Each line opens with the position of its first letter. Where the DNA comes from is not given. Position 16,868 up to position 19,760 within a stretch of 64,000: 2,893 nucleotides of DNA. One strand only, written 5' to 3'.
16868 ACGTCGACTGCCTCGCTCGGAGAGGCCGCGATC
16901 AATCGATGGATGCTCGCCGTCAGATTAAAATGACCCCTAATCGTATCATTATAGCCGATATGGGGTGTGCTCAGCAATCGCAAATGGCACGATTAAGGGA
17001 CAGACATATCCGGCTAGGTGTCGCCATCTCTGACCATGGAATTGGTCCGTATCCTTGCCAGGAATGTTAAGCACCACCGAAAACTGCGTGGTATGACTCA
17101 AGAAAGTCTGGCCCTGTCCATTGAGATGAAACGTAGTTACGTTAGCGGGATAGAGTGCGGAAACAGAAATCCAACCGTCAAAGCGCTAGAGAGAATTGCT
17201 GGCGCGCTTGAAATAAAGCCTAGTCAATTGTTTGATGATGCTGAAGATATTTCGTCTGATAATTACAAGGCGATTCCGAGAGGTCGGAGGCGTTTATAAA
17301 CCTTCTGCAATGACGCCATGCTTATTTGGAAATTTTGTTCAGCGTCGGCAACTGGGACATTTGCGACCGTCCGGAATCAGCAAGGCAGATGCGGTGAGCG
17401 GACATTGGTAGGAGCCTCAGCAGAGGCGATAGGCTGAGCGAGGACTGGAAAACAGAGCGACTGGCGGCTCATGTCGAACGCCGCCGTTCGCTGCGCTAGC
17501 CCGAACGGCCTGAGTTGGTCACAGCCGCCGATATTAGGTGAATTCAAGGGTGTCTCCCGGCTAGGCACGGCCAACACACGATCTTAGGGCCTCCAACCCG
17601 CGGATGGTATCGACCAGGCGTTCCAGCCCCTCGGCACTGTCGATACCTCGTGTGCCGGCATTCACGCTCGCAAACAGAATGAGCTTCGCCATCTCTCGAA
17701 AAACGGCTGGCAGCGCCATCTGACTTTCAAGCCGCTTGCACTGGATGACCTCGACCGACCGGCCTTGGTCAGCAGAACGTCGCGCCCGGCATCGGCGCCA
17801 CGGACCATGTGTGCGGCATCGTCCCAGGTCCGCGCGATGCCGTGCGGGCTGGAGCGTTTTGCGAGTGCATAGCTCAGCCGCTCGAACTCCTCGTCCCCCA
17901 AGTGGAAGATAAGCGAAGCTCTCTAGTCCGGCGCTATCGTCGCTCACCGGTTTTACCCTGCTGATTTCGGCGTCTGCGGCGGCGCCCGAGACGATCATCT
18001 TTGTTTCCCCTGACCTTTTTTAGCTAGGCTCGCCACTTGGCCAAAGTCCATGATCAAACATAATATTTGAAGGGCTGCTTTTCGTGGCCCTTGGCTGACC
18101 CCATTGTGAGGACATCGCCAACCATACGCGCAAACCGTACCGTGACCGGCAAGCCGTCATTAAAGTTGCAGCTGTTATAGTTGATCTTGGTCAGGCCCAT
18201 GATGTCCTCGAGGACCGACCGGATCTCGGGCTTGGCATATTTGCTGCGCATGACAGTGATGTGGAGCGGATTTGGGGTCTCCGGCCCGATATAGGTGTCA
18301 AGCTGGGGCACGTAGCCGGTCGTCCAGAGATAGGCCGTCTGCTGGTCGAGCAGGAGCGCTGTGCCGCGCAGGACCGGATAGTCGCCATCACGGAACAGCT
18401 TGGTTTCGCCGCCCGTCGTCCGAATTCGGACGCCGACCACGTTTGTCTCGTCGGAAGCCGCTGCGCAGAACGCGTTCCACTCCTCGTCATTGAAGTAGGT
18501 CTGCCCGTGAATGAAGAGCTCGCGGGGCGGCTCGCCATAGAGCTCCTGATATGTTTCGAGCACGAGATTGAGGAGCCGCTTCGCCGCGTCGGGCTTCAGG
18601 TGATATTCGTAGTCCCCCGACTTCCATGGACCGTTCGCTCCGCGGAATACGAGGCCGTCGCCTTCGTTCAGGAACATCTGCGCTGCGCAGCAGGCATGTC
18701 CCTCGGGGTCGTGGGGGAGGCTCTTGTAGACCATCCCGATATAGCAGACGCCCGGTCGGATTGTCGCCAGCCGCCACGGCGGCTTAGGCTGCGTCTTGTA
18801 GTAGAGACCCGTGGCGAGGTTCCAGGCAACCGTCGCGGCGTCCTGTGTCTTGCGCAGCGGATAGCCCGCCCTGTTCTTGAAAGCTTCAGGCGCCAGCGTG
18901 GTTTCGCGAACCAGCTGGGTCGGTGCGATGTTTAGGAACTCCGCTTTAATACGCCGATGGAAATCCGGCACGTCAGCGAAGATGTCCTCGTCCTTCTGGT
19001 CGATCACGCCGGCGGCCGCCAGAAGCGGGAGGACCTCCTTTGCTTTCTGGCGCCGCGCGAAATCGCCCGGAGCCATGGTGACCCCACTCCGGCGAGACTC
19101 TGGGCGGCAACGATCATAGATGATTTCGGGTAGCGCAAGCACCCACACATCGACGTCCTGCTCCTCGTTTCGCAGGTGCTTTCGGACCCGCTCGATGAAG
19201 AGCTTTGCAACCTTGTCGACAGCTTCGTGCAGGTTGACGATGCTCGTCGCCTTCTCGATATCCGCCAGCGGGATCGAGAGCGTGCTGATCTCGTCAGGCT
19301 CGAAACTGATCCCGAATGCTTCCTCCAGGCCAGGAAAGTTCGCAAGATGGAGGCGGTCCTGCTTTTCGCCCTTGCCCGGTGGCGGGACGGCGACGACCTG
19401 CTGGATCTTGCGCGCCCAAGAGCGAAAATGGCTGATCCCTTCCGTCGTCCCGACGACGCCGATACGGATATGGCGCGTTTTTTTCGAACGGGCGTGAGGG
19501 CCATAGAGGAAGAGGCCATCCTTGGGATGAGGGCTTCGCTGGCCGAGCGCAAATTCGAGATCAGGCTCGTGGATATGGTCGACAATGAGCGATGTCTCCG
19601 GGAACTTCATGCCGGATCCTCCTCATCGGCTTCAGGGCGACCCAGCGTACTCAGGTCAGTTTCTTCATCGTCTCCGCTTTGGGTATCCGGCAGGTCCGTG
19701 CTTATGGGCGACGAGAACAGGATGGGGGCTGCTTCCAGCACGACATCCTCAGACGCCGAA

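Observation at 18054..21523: Short pAgo operon whose APAZ partner carries both an Mrr-type nuclease and a TIR domain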

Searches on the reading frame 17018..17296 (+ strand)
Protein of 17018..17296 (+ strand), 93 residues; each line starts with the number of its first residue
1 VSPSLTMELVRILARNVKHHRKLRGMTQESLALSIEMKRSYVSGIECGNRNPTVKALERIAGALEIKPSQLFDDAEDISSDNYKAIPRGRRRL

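Call 3: search_protein_families(library=pfam, proteins=[window:17018-17296:+], max_evalue=0.01)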
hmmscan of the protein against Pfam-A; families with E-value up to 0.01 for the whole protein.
window:17018-17296:+ (93 aa): 4 families
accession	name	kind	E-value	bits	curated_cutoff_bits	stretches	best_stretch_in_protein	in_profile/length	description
PF01381.28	HTH_3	-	1.6e-11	44.5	23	1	20-70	4-54/55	Helix-turn-helix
PF13560.12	HTH_31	-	9.9e-08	32.6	27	1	13-68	2-58/64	Helix-turn-helix domain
PF12844.13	HTH_19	-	5.9e-05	23.3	30.2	1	16-73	3-60/64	Helix-turn-helix domain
PF13443.12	HTH_26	-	0.00073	20.2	22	1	22-74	7-60/63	Cro/C1-type HTH DNA-binding domain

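Call 4: search_protein_families(library=padloc, proteins=[window:17018-17296:+], max_evalue=0.01)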
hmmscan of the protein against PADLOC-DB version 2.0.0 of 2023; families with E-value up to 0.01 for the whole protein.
window:17018-17296:+ (93 aa): 24 families
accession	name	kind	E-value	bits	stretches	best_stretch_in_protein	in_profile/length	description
PDLC03665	Control_protein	-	2.7e-15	54.4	1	12-74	8-71/77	control protein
PDLC02926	HTH_VI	-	7.5e-15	53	1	13-80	2-69/92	-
PDLC03668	Control_protein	-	1.7e-11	42.5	1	17-70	13-66/79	control protein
PDLC04142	capH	-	7e-11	41.1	1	12-77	6-71/103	capH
PDLC03664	Control_protein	-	9e-11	40.1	1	15-72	16-73/74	control protein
PDLC03954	RmrA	-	7.3e-09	33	1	9-81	7-79/380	-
PDLC03671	Control_protein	-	7.5e-08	30.5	1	7-67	9-69/84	control protein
PDLC03666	Control_protein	-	9.3e-08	30.4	1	14-73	8-67/77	control protein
PDLC03953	RmrA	-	1.1e-07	29.5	1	16-78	9-71/373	-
PDLC03949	RmrA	-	2.3e-07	28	1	17-79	7-70/363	-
PDLC03951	RmrA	-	6.9e-07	26.6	1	16-75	12-71/400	-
PDLC03952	RmrA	-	1.1e-06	25.7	1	14-76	24-85/395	-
PDLC03947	RmrA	-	5.5e-06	23.5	1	11-76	10-75/383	-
PDLC03948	RmrA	-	8.4e-06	22.9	1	17-74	13-70/397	-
PDLC03944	RmrA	-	9.6e-06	22.9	1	15-78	9-71/384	-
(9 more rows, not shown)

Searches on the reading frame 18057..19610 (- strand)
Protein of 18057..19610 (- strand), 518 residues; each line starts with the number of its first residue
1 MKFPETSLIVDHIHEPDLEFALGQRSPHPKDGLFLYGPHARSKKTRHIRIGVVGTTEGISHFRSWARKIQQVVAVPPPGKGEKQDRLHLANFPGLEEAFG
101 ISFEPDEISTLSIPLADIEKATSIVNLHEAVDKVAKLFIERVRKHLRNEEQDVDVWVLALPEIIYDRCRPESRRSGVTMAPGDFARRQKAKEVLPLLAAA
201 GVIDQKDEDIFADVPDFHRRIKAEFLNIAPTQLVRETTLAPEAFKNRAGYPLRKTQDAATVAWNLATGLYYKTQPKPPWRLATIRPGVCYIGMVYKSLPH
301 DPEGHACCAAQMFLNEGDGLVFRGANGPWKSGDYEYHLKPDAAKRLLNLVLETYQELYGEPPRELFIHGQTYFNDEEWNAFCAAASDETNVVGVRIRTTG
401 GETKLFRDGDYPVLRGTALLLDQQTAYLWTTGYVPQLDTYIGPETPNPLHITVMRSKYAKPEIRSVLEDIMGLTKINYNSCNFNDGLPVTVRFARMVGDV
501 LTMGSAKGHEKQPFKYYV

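Call 3: search_protein_families(library=pfam, proteins=[window:18057-19610:-], max_evalue=0.01)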
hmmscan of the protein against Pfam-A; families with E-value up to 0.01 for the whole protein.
window:18057-19610:- (518 aa): 0 families

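Call 4: search_protein_families(library=padloc, proteins=[window:18057-19610:-], max_evalue=0.01)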
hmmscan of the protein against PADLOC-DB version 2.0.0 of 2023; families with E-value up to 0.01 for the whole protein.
window:18057-19610:- (518 aa): 12 families
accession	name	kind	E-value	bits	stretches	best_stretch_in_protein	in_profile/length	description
PDLC02378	pAgo_I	-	1e-216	718.5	1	9-518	3-493/493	Class I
PDLC02436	pAgo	-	4.5e-120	399.6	1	12-517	9-459/460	-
PDLC02376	pAgo_I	-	2.7e-104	347.8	1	10-518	3-455/455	Class I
PDLC02377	pAgo_I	-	5.4e-46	155.3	2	255-516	187-455/457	Class I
PDLC02392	pAgo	-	6.1e-45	151.6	1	203-517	40-344/346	-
PDLC02384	pAgo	-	4.3e-27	92.7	1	216-500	731-1012/1030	-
PDLC02420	Aga_SIR2-PNTD1-PNTD2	-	5.3e-27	92.4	1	255-506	737-998/1010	Class I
PDLC02428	PprPIWI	-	8.9e-13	45.9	1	213-495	403-643/666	-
PDLC02394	pAgo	-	6.4e-09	32.1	1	333-497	924-1094/1121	-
PDLC02397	pAgo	-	5.8e-07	26.7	1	199-509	299-571/578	-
PDLC02381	pAgo_II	-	2e-06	24.6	1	415-501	510-595/617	Class II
PDLC02383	pAgo_II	-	5.7e-05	19.4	1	414-493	669-740/767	Class II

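Call 6: search_solved_structures(query=window:18057-19610:-, show_alignments=1, max_evalue=0.01)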
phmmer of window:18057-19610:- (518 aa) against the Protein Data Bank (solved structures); distinct sequences matched with E-value up to 0.01: 12.
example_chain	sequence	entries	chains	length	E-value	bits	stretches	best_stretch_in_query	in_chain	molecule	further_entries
8qlo_B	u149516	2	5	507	1e-110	373.7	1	12-518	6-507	Short prokaryotic Argonaute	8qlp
8ifk_B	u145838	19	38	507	5.6e-109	368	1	12-518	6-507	Piwi domain-containing protein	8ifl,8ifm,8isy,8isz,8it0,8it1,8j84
8j8h_A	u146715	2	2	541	6.2e-109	367.8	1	12-518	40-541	Piwi domain-containing protein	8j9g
8fex_B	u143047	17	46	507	3.3e-106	358.9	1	12-518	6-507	short pAgo | Piwi domain-containing protein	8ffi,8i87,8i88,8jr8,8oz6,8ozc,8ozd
8j7s_A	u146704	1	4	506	9.1e-106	357.4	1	12-517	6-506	Piwi domain-containing protein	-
9om4_B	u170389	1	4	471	3e-47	164.3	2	196-517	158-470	Prokaryotic argonaute MID-PIWI family protein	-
9jsb_A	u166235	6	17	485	1.5e-45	158.7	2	201-502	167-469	Ago | pAgo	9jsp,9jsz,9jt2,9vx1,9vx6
9qbl_B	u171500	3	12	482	5.7e-38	133.7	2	204-502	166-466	Protein argonaute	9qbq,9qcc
9qbp_B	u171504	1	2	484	3.8e-35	124.4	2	206-501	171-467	Protein argonaute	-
8in8_C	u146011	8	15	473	1.3e-16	63.2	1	256-503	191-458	Piwi domain protein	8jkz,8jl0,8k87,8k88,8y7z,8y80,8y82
9v7s_A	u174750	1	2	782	0.0011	20.5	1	414-506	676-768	VbAgo-DM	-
9v65_A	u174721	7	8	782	0.0011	20.5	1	414-506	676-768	VbAgo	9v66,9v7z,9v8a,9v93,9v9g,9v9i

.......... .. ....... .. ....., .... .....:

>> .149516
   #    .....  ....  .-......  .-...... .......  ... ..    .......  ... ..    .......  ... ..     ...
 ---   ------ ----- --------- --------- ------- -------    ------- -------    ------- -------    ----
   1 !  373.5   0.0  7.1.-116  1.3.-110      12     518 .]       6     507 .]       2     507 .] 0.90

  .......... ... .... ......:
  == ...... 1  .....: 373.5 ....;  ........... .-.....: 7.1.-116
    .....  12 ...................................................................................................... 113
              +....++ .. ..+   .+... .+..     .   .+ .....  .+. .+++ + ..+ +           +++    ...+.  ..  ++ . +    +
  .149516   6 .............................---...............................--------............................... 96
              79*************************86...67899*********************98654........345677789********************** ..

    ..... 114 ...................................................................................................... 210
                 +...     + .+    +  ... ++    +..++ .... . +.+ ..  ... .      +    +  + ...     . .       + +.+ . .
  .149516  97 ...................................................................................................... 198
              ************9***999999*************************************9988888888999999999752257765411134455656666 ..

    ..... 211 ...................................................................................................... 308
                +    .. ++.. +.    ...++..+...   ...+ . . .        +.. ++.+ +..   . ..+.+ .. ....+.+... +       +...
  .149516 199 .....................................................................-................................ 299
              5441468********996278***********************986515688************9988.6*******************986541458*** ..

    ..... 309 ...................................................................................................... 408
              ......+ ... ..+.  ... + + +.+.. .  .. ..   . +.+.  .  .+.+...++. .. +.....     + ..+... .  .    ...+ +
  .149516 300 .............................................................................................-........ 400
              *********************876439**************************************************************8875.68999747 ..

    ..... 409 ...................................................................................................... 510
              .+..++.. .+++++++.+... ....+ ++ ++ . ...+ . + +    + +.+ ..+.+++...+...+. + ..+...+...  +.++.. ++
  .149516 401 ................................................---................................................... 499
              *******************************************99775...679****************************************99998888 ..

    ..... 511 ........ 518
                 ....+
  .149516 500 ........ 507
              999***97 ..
